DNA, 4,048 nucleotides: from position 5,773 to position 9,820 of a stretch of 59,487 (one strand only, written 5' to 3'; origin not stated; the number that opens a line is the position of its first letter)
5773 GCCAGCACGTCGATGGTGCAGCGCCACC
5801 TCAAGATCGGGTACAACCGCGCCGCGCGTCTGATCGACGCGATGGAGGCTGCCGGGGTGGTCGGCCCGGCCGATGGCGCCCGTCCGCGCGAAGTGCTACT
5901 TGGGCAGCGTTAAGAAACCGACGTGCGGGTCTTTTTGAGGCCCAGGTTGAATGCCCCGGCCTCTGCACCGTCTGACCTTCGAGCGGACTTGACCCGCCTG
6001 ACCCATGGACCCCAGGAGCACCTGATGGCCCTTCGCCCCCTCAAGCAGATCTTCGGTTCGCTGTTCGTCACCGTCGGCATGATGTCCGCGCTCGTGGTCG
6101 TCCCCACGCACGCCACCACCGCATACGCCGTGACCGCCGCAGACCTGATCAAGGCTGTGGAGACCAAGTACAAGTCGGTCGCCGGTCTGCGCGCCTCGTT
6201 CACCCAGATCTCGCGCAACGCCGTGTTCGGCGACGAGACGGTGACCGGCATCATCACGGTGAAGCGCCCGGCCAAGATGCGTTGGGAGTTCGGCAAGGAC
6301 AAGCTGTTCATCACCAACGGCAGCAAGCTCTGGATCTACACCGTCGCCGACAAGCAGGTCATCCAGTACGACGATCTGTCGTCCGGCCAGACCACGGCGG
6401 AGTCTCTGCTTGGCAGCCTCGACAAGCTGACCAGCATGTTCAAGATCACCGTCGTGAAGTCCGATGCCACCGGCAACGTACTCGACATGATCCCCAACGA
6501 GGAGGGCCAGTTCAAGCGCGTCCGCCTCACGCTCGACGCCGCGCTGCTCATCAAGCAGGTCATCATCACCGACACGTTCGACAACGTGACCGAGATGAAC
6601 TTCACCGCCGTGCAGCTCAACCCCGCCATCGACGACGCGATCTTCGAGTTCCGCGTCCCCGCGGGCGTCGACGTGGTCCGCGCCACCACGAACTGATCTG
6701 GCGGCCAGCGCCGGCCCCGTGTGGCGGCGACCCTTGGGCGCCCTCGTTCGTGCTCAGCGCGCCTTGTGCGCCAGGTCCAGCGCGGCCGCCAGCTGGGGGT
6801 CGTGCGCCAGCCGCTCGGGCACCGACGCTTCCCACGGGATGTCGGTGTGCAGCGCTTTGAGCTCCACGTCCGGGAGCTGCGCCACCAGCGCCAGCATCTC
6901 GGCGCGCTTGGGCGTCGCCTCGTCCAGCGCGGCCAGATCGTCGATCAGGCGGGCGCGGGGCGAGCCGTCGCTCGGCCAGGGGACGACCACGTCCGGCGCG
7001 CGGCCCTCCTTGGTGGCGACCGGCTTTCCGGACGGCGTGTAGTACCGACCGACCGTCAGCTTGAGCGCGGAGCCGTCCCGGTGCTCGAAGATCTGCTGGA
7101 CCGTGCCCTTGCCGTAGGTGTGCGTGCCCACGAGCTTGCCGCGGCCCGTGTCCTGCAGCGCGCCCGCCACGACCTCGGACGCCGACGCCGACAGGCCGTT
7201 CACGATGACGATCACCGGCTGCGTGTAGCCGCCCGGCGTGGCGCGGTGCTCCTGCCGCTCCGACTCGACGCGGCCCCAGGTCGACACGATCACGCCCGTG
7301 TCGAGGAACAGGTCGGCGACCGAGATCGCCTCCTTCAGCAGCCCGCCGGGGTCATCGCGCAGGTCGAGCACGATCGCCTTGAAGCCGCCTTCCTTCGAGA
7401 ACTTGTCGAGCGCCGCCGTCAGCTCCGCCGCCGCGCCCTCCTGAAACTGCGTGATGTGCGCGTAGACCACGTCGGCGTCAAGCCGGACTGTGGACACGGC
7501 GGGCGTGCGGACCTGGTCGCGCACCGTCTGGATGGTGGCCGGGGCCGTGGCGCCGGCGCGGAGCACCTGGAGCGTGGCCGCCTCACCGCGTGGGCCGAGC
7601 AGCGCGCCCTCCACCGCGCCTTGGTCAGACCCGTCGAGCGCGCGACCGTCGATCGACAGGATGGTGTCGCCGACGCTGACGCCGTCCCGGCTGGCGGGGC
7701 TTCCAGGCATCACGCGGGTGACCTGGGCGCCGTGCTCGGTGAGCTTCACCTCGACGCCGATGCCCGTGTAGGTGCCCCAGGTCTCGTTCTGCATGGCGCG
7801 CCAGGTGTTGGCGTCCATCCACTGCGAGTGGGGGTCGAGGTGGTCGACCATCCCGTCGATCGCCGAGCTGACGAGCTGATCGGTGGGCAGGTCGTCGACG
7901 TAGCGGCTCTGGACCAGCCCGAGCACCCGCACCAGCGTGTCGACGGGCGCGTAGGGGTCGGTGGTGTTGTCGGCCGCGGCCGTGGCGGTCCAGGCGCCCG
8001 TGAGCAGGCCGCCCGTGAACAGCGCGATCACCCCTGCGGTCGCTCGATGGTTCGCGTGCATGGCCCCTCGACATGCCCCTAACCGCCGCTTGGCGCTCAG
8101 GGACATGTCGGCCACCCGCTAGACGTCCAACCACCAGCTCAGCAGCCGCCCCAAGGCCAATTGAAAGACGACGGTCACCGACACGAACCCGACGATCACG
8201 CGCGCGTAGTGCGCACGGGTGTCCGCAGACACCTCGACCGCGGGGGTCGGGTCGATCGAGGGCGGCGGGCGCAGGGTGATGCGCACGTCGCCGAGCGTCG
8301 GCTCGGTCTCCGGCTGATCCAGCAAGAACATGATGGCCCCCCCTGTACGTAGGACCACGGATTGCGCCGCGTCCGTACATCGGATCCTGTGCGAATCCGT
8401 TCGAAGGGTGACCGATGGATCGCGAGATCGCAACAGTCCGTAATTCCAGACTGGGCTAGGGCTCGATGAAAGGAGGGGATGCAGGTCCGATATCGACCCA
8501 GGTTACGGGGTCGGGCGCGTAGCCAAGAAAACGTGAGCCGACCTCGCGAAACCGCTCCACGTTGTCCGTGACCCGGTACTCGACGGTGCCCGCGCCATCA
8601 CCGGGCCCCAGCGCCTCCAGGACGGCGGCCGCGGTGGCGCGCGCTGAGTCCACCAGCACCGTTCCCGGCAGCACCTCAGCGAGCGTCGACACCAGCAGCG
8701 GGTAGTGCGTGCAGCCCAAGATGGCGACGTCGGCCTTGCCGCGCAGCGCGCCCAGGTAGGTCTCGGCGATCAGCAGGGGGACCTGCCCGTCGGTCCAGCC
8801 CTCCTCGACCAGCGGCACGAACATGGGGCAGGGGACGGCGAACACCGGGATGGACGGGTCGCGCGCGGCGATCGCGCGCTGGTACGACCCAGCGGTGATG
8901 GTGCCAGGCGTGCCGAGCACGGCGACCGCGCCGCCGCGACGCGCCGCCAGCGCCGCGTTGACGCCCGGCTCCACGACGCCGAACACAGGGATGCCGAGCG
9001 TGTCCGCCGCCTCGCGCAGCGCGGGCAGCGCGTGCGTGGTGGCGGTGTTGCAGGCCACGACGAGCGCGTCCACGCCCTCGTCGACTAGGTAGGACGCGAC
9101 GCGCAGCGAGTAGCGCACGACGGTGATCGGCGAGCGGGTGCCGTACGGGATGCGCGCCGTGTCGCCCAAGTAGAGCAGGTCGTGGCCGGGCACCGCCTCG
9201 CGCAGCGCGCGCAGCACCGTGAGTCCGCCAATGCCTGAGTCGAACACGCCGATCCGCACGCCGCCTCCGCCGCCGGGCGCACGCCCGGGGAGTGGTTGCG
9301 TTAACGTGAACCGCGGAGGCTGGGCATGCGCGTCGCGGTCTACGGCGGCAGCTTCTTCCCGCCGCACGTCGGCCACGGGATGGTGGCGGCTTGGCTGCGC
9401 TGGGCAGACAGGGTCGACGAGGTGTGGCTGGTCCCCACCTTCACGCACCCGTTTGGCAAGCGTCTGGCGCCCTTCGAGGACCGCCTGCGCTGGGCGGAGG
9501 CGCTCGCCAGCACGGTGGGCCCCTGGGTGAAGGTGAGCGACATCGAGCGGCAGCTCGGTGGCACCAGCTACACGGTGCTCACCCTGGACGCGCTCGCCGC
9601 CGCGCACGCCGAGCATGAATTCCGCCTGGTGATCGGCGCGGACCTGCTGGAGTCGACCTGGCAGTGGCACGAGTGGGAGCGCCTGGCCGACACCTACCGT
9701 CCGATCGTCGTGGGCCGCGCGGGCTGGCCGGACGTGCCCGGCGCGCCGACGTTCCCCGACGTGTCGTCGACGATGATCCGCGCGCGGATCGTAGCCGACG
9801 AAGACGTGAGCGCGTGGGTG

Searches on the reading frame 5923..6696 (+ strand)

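Call 67: search_protein_families(library=pfam, proteins=[window:5923-6696:+], max_evalue=0.0001)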
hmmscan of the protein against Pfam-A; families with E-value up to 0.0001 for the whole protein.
window:5923-6696:+ (257 aa): 1 family
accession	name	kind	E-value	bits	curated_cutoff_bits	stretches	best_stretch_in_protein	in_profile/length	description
PF03548.22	LolA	-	4.3e-24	85.6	23.6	1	85-243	2-164/165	Outer membrane lipoprotein carrier protein LolA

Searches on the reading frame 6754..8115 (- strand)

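Call 67: search_protein_families(library=pfam, proteins=[window:6754-8115:-], max_evalue=0.0001)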
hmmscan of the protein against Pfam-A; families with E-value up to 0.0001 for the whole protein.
window:6754-8115:- (453 aa): 5 families
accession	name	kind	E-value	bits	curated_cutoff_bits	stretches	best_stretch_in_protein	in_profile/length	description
PF03572.23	Peptidase_S41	-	2.5e-48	164.2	24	1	216-378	2-165/165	Peptidase family S41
PF13180.12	PDZ_2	-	1.2e-10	42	27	1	118-195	2-78/80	PDZ domain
PF17820.7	PDZ_6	-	1.5e-09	37.9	27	1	132-186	2-54/54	PDZ domain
PF00595.29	PDZ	-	6.3e-09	36.5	23.2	1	118-166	11-63/81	PDZ domain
PF22694.1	CtpB_N-like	-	1e-07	32.7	27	1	58-104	38-85/85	Activating protease CtpB N-terminal domain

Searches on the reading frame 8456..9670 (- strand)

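Call 67: search_protein_families(library=pfam, proteins=[window:8456-9670:-], max_evalue=0.0001)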
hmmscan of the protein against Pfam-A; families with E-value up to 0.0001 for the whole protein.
window:8456-9670:- (404 aa): 1 family
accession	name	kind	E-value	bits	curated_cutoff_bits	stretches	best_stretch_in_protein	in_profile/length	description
PF01177.27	Asp_Glu_race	-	1.8e-25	90.4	31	1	153-349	17-210/211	Asp/Glu/Hydantoin racemase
